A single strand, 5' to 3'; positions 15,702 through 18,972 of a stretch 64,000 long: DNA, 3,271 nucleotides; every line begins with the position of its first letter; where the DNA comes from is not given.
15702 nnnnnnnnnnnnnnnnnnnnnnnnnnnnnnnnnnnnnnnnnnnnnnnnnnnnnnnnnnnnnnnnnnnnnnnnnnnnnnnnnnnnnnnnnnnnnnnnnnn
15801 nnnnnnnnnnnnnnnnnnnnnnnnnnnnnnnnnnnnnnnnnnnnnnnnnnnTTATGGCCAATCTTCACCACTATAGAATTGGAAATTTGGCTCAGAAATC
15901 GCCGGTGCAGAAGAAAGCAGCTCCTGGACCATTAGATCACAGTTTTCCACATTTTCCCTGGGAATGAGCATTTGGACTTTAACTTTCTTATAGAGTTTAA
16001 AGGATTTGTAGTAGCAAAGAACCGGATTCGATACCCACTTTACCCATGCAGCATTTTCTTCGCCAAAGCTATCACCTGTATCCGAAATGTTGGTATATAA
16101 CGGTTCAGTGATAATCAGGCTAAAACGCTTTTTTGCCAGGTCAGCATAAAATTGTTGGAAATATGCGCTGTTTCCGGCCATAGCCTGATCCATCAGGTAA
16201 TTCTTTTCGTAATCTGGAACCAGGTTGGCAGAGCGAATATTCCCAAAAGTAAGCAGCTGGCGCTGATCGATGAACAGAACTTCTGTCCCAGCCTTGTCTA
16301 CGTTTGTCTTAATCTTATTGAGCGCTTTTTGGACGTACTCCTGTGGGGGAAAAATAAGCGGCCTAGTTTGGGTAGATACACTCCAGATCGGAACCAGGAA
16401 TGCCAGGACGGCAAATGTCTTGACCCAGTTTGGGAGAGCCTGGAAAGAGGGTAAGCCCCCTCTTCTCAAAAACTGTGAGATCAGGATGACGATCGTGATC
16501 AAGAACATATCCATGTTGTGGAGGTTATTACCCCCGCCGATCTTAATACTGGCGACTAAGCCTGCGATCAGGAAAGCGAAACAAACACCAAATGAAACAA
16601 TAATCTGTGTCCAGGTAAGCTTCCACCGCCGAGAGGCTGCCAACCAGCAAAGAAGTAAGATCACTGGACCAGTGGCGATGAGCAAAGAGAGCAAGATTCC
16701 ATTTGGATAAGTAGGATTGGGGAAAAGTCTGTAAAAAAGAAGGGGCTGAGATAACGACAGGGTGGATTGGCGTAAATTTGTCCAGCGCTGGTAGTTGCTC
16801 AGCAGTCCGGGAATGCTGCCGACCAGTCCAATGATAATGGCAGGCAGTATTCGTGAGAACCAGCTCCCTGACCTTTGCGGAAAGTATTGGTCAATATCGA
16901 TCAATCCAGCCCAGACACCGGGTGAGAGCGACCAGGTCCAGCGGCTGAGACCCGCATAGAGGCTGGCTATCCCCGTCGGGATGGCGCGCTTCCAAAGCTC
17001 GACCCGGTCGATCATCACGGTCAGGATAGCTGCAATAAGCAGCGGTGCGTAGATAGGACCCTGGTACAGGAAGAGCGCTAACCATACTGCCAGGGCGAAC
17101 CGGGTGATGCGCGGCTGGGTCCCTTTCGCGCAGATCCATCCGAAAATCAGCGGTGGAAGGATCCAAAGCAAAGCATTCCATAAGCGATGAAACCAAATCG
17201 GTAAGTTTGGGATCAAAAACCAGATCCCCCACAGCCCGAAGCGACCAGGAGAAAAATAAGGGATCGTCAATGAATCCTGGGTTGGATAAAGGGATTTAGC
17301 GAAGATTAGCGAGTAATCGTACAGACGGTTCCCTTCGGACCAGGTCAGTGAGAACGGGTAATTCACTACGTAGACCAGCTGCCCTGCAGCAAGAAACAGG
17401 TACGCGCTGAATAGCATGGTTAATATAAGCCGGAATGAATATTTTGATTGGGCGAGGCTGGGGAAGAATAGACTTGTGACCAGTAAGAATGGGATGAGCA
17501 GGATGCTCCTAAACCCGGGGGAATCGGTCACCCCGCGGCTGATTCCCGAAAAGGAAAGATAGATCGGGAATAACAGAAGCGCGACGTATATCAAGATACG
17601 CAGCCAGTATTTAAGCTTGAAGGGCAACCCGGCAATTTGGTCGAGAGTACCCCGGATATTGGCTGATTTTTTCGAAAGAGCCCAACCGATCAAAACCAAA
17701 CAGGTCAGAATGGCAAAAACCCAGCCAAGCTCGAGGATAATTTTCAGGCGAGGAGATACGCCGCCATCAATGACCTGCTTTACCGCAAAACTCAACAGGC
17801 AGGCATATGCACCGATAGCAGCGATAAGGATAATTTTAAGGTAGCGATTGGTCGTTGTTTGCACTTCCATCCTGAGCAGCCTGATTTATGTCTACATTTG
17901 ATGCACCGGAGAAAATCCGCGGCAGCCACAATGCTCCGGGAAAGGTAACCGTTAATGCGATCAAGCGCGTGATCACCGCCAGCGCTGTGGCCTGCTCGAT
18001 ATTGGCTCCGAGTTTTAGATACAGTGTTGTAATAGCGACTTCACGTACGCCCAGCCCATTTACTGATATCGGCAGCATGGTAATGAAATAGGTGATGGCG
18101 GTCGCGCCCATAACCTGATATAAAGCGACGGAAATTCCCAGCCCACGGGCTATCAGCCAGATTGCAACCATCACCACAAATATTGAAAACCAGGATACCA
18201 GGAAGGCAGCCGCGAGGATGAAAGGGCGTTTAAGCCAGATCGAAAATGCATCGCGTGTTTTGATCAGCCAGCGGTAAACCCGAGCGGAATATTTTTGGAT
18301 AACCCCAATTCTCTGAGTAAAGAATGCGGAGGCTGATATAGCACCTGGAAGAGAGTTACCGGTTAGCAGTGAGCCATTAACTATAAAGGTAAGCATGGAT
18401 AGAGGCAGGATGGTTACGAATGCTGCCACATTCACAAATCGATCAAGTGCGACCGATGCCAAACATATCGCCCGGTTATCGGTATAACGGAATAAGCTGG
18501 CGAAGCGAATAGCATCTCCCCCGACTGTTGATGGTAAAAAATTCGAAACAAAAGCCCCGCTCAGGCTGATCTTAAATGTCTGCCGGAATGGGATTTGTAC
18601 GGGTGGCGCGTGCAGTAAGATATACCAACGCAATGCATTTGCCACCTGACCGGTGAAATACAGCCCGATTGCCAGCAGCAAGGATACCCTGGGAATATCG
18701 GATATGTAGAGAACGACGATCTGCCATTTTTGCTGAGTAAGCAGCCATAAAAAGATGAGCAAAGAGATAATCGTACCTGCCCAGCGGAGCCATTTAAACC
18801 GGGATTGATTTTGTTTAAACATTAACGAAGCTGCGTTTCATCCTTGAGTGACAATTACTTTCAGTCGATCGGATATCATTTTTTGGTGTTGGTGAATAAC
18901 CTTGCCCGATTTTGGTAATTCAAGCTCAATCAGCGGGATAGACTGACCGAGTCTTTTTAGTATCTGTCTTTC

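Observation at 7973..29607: Candidate undescribed system: one polyprenyl-phosphate GT2 and two MprF-flippase-like proteins serving seven to eight GT-C-type membrane glycosyltransferases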

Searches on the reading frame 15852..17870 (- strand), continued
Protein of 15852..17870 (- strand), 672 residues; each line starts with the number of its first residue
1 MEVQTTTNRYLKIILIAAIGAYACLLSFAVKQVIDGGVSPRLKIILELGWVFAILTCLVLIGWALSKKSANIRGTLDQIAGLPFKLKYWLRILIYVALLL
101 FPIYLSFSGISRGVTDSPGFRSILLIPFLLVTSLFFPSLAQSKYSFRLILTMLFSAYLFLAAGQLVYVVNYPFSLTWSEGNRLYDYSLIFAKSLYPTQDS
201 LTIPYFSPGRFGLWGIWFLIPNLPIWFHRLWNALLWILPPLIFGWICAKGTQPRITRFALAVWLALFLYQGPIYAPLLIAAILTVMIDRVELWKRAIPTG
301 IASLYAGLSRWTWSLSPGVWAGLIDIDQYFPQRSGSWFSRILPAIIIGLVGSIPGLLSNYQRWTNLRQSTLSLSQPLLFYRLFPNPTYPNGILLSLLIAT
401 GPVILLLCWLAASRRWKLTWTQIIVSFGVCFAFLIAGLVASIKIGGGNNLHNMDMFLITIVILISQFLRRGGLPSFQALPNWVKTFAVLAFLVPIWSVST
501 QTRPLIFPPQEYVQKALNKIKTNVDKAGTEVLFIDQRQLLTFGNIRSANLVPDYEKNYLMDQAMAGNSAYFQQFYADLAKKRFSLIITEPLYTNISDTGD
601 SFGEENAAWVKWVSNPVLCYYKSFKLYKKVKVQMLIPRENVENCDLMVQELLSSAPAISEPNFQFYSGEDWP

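Call 59: search_protein_families(library=pfam, proteins=[L012:12337-14334:+, L008:16008-18059:+, L063:3941-6481:+, L003:4848-7613:+, L056:11643-13286:+, L055:17931-19994:+, L042:17900-19789:-, L013:925-2652:+, L006:15230-17419:-, L024:2070-4352:+], max_evalue=0.01)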
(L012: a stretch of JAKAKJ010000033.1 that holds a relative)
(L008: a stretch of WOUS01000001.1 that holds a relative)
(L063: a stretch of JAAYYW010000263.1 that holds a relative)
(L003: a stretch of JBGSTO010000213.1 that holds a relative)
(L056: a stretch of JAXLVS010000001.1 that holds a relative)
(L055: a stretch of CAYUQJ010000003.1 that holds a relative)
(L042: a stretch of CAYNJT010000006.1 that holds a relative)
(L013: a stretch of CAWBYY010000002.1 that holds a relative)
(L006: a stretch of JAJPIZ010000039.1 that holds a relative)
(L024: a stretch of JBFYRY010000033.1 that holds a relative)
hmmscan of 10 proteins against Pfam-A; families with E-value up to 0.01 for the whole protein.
L012:12337-14334:+ (665 aa): 0 families

L008:16008-18059:+ (683 aa): 0 families

L063:3941-6481:+ (846 aa): 0 families

L003:4848-7613:+ (921 aa): 1 family
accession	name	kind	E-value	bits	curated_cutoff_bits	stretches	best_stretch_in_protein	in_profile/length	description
PF13231.12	PMT_2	-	7.6e-05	23.4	26.1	1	361-527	4-158/160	Dolichyl-phosphate-mannose-protein mannosyltransferase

L056:11643-13286:+ (547 aa): 2 families
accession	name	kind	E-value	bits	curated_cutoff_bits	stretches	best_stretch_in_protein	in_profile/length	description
PF02366.24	PMT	-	3.7e-15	56.6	22.7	1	94-206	82-198/245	Dolichyl-phosphate-mannose-protein mannosyltransferase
PF13231.12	PMT_2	-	5e-11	43.5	26.1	1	95-228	22-153/160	Dolichyl-phosphate-mannose-protein mannosyltransferase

L055:17931-19994:+ (687 aa): 0 families

L042:17900-19789:- (629 aa): 0 families

L013:925-2652:+ (575 aa): 1 family
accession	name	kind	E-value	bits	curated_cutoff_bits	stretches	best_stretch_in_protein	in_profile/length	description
PF20604.3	DUF6798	-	6.2e-12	45.5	26.9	1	447-507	3-60/61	Domain of unknown function (DUF6798)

L006:15230-17419:- (729 aa): 0 families

L024:2070-4352:+ (760 aa): 1 family
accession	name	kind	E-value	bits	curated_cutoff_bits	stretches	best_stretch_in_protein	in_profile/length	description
PF13231.12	PMT_2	-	0.00063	20.4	26.1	1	333-416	10-94/160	Dolichyl-phosphate-mannose-protein mannosyltransferase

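Call 65: search_protein_representatives(alignment_id=A1)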
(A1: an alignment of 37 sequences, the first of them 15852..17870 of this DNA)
Query: 37 sequences, 658 profile positions. Proteins with E-value up to 0.001 (for the whole library): 1177; up to 1e-10: 1023; up to 1e-30: 765. The best 150 are listed.
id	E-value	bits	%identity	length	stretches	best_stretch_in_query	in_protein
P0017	1.3e-258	876.3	-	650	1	6-657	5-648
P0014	2.4e-249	845.7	-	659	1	13-657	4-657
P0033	7.1e-249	844.1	-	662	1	4-654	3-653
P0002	1.0e-245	833.7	-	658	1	12-657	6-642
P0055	1.4e-244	829.9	-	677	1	10-656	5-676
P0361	7.8e-243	824.2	-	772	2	31-650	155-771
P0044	4.6e-238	808.4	-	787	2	61-656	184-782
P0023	1.2e-236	803.7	-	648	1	15-656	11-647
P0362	5.1e-230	781.8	-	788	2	59-656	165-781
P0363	2.1e-229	779.8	-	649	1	49-651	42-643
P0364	2.2e-229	779.7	-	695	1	8-656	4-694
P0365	8.6e-226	767.9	-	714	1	39-651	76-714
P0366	1.1e-225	767.5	-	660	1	16-656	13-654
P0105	2.0e-219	746.8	-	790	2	65-657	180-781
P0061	3.2e-219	746.2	-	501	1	162-656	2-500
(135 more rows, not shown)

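Call 67: search_protein_families(library=pfam, proteins=[L017:6257-8134:+, L017:11506-12327:+, L017:14363-15391:-, L017:15106-16593:-, L034:757-1464:+, L034:5607-6332:+, L034:6357-7058:+, L034:7282-8184:+, L004:12005-14644:+], max_evalue=0.001)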
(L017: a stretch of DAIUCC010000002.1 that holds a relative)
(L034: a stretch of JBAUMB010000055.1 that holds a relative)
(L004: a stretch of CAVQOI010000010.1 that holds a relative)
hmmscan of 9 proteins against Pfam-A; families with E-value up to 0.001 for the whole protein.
L017:6257-8134:+ (625 aa): 4 families
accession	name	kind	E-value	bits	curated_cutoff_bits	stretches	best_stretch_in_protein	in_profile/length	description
PF00733.27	Asn_synthase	-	7.7e-98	328.8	21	1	238-622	1-353/354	Asparagine synthase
PF13537.11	GATase_7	-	3.1e-45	153.6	25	1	48-166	2-123/123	Glutamine amidotransferase domain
PF13522.11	GATase_6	-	3.6e-40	137.4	27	1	32-160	1-130/130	Glutamine amidotransferase domain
PF12481.13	DUF3700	-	6.3e-05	23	27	1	112-157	123-169/228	Aluminium induced protein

L017:11506-12327:+ (273 aa): 1 family
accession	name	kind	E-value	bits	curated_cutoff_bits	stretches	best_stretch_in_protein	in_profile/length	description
PF08242.18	Methyltransf_12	-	0.00013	23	30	1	121-173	48-97/98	Methyltransferase domain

L017:14363-15391:- (342 aa): 2 families
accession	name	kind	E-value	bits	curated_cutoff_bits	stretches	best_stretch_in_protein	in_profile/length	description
PF08241.18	Methyltransf_11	-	5.6e-08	33.8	21.2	1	172-219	48-95/95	Methyltransferase domain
PF13489.12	Methyltransf_23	-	8.9e-06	26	27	1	124-226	8-123/164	Methyltransferase domain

L017:15106-16593:- (495 aa): 9 families
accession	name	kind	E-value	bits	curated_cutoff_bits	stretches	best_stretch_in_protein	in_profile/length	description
PF00535.33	Glycos_transf_2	-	3e-16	60.2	23.3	1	261-388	1-128/168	Glycosyl transferase family 2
PF13649.12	Methyltransf_25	-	4.6e-14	53.3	27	1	75-159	1-95/97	Methyltransferase domain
PF13489.12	Methyltransf_23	-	3e-13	50.3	27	1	60-211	8-162/164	Methyltransferase domain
PF13847.12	Methyltransf_31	-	4.9e-13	49.4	27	1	72-177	4-120/145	Methyltransferase domain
PF08241.18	Methyltransf_11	-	6.4e-12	46.4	21.2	1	76-164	1-94/95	Methyltransferase domain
PF08242.18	Methyltransf_12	-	4.3e-11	43.8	30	1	76-162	1-97/98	Methyltransferase domain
PF10111.15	Glyco_tranf_2_2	-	1.6e-05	25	27.3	1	261-357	1-100/276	Glycosyltransferase like family 2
PF07021.18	MetW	-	4.6e-05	23.6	21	1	65-156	7-101/193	Methionine biosynthesis protein MetW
PF13641.12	Glyco_tranf_2_3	-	0.0002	21.9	27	1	258-375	2-123/230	Glycosyltransferase like family 2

L034:757-1464:+ (235 aa): 7 families
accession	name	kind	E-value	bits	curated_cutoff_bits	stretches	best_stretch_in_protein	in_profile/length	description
PF13489.12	Methyltransf_23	-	6.1e-16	59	27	1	32-138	11-123/164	Methyltransferase domain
PF08241.18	Methyltransf_11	-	1.5e-14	54.9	21.2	1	49-130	2-94/95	Methyltransferase domain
PF13649.12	Methyltransf_25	-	5e-11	43.6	27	1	47-126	1-96/97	Methyltransferase domain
PF05148.21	Methyltransf_8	-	3e-08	34.2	27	1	19-131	53-156/219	Hypothetical methyltransferase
PF08242.18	Methyltransf_12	-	1.6e-07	32.4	30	1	49-128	2-97/98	Methyltransferase domain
PF13847.12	Methyltransf_31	-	7.4e-06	26.1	27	0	45-74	5-37/145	Methyltransferase domain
PF07021.18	MetW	-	4.4e-05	23.6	21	1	46-158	16-134/193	Methionine biosynthesis protein MetW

L034:5607-6332:+ (241 aa): 0 families

L034:6357-7058:+ (233 aa): 4 families
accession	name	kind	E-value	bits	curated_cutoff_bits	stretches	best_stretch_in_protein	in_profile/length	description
PF13489.12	Methyltransf_23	-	1.4e-12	48.1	27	1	34-174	19-163/164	Methyltransferase domain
PF08241.18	Methyltransf_11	-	2.6e-11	44.4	21.2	1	42-131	1-93/95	Methyltransferase domain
PF08242.18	Methyltransf_12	-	3.9e-08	34.4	30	1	42-131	1-98/98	Methyltransferase domain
PF13649.12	Methyltransf_25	-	1.5e-07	32.4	27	1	41-129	1-97/97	Methyltransferase domain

L034:7282-8184:+ (300 aa): 2 families
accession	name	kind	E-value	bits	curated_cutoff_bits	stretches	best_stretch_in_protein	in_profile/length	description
PF00685.33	Sulfotransfer_1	-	9.3e-12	45.3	22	1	9-167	3-156/255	Sulfotransferase domain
PF13469.12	Sulfotransfer_3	-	6.1e-09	36.9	27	1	10-147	2-167/216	Sulfotransferase family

L004:12005-14644:+ (879 aa): 0 families

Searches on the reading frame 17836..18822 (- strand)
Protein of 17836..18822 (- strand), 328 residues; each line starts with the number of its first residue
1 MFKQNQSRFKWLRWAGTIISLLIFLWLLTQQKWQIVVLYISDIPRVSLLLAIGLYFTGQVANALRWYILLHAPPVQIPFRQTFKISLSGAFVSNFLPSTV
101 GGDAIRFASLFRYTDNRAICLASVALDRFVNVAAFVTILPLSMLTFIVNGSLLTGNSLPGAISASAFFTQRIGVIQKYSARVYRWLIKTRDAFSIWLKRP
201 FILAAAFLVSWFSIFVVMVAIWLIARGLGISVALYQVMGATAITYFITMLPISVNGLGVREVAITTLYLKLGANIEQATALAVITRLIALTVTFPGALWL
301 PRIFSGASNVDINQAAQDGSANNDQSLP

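Call 3: search_protein_families(library=pfam, proteins=[window:17836-18822:-], max_evalue=0.01)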
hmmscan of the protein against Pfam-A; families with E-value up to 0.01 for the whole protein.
window:17836-18822:- (328 aa): 1 family
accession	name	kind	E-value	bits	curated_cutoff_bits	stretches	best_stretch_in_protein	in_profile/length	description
PF03706.18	LPG_synthase_TM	-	8.5e-36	124.4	33.4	1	14-294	2-300/302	Lysylphosphatidylglycerol synthase TM region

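Call 9: search_protein_families(library=ncbifam, proteins=[window:17836-18822:-], max_evalue=0.01)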
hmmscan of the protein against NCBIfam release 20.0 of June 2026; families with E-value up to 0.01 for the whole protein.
window:17836-18822:- (328 aa): 2 families
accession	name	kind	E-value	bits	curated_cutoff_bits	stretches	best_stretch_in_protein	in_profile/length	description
TIGR00374.1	TIGR00374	subfamily_domain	3.2e-18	66.2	43.2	1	21-290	9-299/323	flippase-like domain-containing protein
NF033480.1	bifunc_MprF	equivalog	4.3e-06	25.3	600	1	18-288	14-281/841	bifunctional lysylphosphatidylglycerol flippase/synthetase MprF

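Call 39: search_solved_structures(query=window:17836-18822:-, max_evalue=1)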
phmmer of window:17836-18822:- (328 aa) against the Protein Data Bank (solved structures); distinct sequences matched with E-value up to 1: 0.
